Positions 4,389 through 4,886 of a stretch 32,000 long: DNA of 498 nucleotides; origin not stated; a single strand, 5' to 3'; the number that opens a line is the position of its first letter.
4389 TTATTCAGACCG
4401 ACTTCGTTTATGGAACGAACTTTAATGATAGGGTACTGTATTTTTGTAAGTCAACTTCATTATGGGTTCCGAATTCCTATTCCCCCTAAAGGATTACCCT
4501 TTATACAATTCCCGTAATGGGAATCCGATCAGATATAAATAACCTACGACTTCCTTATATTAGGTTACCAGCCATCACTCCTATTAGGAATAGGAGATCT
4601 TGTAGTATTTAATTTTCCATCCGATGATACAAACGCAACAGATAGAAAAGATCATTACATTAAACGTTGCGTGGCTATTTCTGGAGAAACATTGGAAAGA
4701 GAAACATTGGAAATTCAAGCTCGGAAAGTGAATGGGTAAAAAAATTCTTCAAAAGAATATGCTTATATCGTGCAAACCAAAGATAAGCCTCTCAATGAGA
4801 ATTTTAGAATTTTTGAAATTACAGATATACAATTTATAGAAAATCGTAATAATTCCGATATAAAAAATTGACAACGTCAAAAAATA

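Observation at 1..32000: Dense set of locally derived tandem arrays that largely avoid intact coding sequence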

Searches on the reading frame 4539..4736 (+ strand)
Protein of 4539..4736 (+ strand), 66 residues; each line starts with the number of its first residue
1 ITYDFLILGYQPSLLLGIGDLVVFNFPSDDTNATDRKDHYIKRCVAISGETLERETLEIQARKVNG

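Call 47: search_protein_families(library=pfam, max_evalue=0.01, proteins=[window:4539-4736:+])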
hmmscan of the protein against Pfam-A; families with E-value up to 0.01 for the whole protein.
window:4539-4736:+ (66 aa): 1 family
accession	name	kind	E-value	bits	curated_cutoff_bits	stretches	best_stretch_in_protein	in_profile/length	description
PF10502.14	Peptidase_S26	-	9.2e-06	26.2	22.9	1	19-64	58-99/168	Signal peptidase, peptidase S26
